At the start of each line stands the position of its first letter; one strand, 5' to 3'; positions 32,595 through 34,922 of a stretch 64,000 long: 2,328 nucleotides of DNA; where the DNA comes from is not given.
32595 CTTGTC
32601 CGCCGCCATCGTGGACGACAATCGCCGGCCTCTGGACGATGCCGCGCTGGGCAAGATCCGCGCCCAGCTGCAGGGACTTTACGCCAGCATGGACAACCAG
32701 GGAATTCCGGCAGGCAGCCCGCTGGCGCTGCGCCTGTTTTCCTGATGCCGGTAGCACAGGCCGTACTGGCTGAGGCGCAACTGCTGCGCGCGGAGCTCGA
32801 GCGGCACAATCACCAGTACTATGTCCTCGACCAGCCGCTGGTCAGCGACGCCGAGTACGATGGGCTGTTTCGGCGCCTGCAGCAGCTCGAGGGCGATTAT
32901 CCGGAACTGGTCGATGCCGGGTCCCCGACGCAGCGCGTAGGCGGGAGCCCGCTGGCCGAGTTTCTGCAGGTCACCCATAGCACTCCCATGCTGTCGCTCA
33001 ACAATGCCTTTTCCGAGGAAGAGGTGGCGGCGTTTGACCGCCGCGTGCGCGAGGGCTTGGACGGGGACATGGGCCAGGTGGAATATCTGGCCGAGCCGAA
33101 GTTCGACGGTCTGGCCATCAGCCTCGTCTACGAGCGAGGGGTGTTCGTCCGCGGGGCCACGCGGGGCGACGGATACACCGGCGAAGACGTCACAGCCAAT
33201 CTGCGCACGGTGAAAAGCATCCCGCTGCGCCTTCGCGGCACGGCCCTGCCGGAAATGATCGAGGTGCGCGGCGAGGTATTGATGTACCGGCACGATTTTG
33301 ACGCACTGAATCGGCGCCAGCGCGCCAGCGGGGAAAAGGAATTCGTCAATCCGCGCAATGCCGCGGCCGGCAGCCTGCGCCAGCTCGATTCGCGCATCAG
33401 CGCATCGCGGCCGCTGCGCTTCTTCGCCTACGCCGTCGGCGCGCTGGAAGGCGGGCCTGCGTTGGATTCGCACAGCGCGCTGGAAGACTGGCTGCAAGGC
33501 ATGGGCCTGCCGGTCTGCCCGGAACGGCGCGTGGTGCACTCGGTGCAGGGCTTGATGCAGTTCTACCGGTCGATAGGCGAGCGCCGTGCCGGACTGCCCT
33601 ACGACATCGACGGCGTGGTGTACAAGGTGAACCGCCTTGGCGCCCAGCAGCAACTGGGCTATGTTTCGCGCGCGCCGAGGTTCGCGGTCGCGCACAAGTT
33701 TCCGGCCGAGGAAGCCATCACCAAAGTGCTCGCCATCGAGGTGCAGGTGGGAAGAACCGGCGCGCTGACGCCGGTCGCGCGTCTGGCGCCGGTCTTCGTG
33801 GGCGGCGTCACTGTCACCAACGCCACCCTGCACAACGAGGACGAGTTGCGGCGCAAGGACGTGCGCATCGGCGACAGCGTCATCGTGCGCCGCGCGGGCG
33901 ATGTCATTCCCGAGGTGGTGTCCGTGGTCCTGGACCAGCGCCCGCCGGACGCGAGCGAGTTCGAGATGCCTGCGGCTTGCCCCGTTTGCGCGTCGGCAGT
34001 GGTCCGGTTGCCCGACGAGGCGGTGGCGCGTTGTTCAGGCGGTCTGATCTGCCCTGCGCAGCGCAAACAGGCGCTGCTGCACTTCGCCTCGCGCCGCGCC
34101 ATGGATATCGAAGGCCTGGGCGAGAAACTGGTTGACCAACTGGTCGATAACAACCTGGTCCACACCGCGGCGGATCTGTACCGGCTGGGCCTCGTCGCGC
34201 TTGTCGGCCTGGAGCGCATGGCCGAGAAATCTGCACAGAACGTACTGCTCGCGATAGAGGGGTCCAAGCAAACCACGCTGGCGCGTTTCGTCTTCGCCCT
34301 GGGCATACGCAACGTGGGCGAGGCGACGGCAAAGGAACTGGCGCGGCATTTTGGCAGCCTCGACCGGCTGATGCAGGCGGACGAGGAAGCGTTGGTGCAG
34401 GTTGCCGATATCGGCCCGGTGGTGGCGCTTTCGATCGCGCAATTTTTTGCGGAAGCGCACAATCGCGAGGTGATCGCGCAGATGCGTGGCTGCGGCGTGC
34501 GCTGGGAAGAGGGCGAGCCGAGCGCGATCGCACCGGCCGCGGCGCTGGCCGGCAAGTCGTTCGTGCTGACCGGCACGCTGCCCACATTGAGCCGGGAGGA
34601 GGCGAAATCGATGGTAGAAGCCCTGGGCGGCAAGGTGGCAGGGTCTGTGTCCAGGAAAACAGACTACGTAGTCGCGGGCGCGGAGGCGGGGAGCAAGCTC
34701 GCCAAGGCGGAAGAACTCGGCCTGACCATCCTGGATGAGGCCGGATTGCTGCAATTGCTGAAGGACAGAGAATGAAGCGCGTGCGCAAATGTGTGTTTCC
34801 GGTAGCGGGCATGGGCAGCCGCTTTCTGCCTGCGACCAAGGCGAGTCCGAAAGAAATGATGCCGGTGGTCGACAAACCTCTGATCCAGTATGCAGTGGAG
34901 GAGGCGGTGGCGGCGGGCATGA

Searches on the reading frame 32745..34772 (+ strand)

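Call 52: search_protein_families(library=pfam, proteins=[window:32745-34772:+], max_evalue=0.001)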
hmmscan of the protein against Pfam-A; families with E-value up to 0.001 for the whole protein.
window:32745-34772:+ (676 aa): 8 families
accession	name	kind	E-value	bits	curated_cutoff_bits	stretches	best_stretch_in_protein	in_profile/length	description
PF01653.23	DNA_ligase_aden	-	4.1e-92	308.7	27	1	71-322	2-253/253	NAD-dependent DNA ligase adenylation domain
PF03120.22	DNA_ligase_OB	-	3.5e-35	120.2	32.9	1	326-401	2-77/79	NAD-dependent DNA ligase OB-fold domain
PF12826.13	HHH_2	-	2.7e-26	91.9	27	1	514-577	1-64/64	Helix-hairpin-helix motif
PF00533.33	BRCT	-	1.1e-14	54.8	21.3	1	601-671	6-77/78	BRCA1 C Terminus (BRCT) domain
PF14520.12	HHH_5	-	5.5e-12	46.4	27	1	518-565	4-52/57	Helix-hairpin-helix domain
PF03119.21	DNA_ligase_ZBD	-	6.4e-09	36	25.8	1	412-438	2-27/27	NAD-dependent DNA ligase C4 zinc finger domain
PF22745.1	Nlig-Ia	-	3.1e-06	28.2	27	1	13-56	8-51/92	DNA ligase-like, N-terminal NAD+-binding domain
PF12738.14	PTCB-BRCT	-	4.1e-05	23.9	22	1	616-662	12-58/63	twin BRCT domain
